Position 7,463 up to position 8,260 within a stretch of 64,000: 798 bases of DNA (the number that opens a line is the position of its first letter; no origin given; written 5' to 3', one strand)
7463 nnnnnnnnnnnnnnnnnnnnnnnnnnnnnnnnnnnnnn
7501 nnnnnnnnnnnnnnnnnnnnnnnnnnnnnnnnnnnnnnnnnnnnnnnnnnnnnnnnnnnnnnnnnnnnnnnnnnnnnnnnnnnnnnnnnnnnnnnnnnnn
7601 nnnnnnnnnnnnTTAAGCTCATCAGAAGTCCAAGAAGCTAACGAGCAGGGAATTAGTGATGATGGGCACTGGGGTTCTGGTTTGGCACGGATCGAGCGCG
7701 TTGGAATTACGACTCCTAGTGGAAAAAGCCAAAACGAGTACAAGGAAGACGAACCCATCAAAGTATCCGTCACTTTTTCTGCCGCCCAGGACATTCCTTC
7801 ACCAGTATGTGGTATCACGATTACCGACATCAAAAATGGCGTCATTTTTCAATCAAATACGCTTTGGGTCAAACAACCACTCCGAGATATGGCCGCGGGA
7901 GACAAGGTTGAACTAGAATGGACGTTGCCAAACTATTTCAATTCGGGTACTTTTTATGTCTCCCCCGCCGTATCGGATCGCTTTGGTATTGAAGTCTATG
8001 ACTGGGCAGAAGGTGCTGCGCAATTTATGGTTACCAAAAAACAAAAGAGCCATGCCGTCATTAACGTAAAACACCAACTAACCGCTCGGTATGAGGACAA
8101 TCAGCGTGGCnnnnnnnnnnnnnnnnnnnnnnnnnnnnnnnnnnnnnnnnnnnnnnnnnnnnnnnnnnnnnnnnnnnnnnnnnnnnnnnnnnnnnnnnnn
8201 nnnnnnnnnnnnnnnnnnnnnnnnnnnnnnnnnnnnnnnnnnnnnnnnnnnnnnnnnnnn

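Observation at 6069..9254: Wzm/Wzt exporter with an extended Wzt C-terminus, immediately followed by a zinc-ribbon methyltransferase with a coiled-coil tail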

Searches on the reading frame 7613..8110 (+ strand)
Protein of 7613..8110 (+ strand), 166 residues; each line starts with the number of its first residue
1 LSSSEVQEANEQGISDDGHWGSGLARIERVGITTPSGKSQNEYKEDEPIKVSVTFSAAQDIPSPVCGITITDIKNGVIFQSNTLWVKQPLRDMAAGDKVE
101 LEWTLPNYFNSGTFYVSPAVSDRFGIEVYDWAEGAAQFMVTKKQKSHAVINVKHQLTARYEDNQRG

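Call 44: find_homologous_proteins(query=window:7613-8110:+, max_evalue=0.001)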
Query window:7613-8110:+: 15 candidates shared short words with the query, none scored E <= 0.001.

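Call 55: predict_structure(alignment_id=A3)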
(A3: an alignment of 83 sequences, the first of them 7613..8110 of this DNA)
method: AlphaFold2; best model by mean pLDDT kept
length: 166 residues; sequences in the alignment: 83
mean_pLDDT: 89.9   pTM: 0.83
mean pLDDT of the five models: 89.9, 89.3, 89.1, 88.6, 88.3
residues with pLDDT >= 90: 131; 70-90: 18; 50-70: 7; < 50: 10
segments of 3 or more residues with pLDDT < 50: 1-8
pLDDT, mean of each block of 10 residues (from residue 1): 46 69 97 93 94 98 98 96 97 97 95 97 97 97 82 94 73
secondary structure, 60 per line:
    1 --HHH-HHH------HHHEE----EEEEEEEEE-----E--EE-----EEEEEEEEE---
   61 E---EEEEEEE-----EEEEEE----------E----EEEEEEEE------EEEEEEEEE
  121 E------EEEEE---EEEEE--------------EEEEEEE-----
elements in order: E25-33 E49-57 E65-71 E77-82 E98-105 E112-121 E128-132 E136-140 E155-161

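Call 57: fold_search(model_id=the predicted structure, library=pdb)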
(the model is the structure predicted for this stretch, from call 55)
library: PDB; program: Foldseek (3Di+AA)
matches with E <= 10: 1693; with E <= 0.001: 102
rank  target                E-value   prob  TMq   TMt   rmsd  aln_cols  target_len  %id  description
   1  8dky_A                3.8e-10  1.00  0.70  0.80   2.7       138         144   20  Crystal structure of the Aquifex aeolicus Wzt Carbohydrate Binding Domain bound to 3-O-methyl-D-mannose (released 2022-09-21)
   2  6o14_B                8.4e-10  1.00  0.67  0.77   2.9       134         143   21  Crystal structure of the Aquifex aeolicus Wzt Carbohydrate Binding Domain (released 2020-01-15)
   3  2r5o_A                8.4e-10  1.00  0.72  0.71   3.1       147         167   20  Crystal structure of the C-terminal domain of wzt (released 2007-12-25)
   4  8dku_A                9.9e-10  1.00  0.67  0.30   2.9       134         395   21  CryoEM structure of the A. aeolicus WzmWzt transporter bound to the native O antigen (released 2022-09-21)
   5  8dl0_C                1.2e-09  1.00  0.67  0.31   2.9       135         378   21  CryoEM structure of the nucleotide-free and open channel A.aeolicus WzmWzt transporter (released 2022-09-21)
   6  5hno_B                1.4e-09  1.00  0.70  0.69   3.0       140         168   17  The structure of the kdo-capped saccharide binding subunit of the O-12 specific ABC transporter, Wzt (released 2016-03-09)
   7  2r5o_B                1.4e-09  1.00  0.72  0.72   7.0       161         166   19  Crystal structure of the C-terminal domain of wzt (released 2007-12-25)
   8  5hnp_A                1.7e-09  1.00  0.70  0.71   3.1       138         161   17  The structure of the kdo-capped saccharide binding subunit of the O-12 specific ABC transporter, Wzt (released 2016-03-09)
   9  8dl0_A                1.9e-09  1.00  0.67  0.31   2.8       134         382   21  CryoEM structure of the nucleotide-free and open channel A.aeolicus WzmWzt transporter (released 2022-09-21)
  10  5hno_A                2.5e-09  1.00  0.69  0.70   2.9       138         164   17  The structure of the kdo-capped saccharide binding subunit of the O-12 specific ABC transporter, Wzt (released 2016-03-09)
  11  6o14_A                3.3e-09  1.00  0.67  0.76   2.9       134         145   21  Crystal structure of the Aquifex aeolicus Wzt Carbohydrate Binding Domain (released 2020-01-15)
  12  5hno_C                4.9e-09  1.00  0.69  0.69   3.0       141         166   18  The structure of the kdo-capped saccharide binding subunit of the O-12 specific ABC transporter, Wzt (released 2016-03-09)
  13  5hnp_B                1.3e-08  1.00  0.69  0.69   3.2       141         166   18  The structure of the kdo-capped saccharide binding subunit of the O-12 specific ABC transporter, Wzt (released 2016-03-09)
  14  7k2t_A                4.1e-08  1.00  0.63  0.29   2.8       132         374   20  Mg2+/ATP-bound structure of the full-length WzmWzt O antigen ABC transporter in lipid nanodiscs (released 2021-01-13)
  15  8dne_C                5.1e-08  1.00  0.62  0.29   2.8       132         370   20  CryoEM structure of the A.aeolicus WzmWzt transporter bound to ATP (released 2022-09-21)
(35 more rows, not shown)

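Call 63: search_solved_structures(query=A3, max_evalue=1e-30, show_alignments=0)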
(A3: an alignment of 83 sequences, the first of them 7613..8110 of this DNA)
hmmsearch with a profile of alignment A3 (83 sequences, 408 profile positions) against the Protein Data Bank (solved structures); distinct sequences matched with E-value up to 1e-30: 14.
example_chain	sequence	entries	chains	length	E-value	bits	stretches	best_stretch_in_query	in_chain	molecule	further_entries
8dku_A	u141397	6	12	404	2.5e-92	313.2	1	8-389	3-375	ABC transporter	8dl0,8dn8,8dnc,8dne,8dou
7k2t_A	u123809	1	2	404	1.6e-91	310.5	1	8-389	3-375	ABC transporter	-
6amx_A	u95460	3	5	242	3.9e-76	259.8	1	9-245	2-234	ABC transporter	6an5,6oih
6m96_A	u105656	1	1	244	1.5e-75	257.9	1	8-245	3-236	ABC transporter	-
6jbh_A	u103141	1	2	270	2.8e-67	230.6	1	5-264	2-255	TarH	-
7dd0_A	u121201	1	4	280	8.8e-67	229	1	7-267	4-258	Teichoic acids export ATP-binding protein TagH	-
9cfl_B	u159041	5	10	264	2.2e-59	204.7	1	5-262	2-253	Teichoic acids export ATP-binding protein TagH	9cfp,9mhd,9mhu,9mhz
9qfx_C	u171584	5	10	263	2.4e-54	188.1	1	17-243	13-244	ABC transporter ATP-binding protein | Probable o-antigen/lipopolysaccharide transport ATP-binding protein ABC transporter RfbE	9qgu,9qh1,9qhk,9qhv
9qhw_C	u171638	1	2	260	2.4e-54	188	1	17-243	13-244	ABC transporter ATP-binding protein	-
9qhj_C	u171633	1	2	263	1.4e-53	185.5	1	17-243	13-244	Probable o-antigen/lipopolysaccharide transport ATP-binding protein ABC transporter RfbE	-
9qhx_C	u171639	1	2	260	1.5e-53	185.5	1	17-243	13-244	ABC transporter ATP-binding protein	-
8tsi_A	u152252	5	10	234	2.9e-41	144.9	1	43-255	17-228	ABC transporter ATP-binding protein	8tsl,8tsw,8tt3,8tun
8tsh_A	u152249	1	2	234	1.8e-40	142.4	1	43-255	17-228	ABC transporter ATP-binding protein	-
8s7v_K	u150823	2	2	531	4.3e-36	127.9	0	31-97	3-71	Glycine betaine/carnitine/choline transport ATP-binding protein OpuCA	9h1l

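Call 64: search_solved_structures(query=window:7613-8110:+, max_evalue=10, show_alignments=5)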
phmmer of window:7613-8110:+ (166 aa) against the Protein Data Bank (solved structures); distinct sequences matched with E-value up to 10: 4.
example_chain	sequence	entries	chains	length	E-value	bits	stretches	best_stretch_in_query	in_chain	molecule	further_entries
8dku_A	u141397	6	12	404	0.54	13.3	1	10-145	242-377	ABC transporter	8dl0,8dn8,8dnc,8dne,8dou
7k2t_A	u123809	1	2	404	0.55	13.3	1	10-145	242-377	ABC transporter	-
8dky_A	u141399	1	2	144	0.84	12.7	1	27-146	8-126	ABC transporter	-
6o14_A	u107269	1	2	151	1.2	12.2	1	30-146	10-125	ABC transporter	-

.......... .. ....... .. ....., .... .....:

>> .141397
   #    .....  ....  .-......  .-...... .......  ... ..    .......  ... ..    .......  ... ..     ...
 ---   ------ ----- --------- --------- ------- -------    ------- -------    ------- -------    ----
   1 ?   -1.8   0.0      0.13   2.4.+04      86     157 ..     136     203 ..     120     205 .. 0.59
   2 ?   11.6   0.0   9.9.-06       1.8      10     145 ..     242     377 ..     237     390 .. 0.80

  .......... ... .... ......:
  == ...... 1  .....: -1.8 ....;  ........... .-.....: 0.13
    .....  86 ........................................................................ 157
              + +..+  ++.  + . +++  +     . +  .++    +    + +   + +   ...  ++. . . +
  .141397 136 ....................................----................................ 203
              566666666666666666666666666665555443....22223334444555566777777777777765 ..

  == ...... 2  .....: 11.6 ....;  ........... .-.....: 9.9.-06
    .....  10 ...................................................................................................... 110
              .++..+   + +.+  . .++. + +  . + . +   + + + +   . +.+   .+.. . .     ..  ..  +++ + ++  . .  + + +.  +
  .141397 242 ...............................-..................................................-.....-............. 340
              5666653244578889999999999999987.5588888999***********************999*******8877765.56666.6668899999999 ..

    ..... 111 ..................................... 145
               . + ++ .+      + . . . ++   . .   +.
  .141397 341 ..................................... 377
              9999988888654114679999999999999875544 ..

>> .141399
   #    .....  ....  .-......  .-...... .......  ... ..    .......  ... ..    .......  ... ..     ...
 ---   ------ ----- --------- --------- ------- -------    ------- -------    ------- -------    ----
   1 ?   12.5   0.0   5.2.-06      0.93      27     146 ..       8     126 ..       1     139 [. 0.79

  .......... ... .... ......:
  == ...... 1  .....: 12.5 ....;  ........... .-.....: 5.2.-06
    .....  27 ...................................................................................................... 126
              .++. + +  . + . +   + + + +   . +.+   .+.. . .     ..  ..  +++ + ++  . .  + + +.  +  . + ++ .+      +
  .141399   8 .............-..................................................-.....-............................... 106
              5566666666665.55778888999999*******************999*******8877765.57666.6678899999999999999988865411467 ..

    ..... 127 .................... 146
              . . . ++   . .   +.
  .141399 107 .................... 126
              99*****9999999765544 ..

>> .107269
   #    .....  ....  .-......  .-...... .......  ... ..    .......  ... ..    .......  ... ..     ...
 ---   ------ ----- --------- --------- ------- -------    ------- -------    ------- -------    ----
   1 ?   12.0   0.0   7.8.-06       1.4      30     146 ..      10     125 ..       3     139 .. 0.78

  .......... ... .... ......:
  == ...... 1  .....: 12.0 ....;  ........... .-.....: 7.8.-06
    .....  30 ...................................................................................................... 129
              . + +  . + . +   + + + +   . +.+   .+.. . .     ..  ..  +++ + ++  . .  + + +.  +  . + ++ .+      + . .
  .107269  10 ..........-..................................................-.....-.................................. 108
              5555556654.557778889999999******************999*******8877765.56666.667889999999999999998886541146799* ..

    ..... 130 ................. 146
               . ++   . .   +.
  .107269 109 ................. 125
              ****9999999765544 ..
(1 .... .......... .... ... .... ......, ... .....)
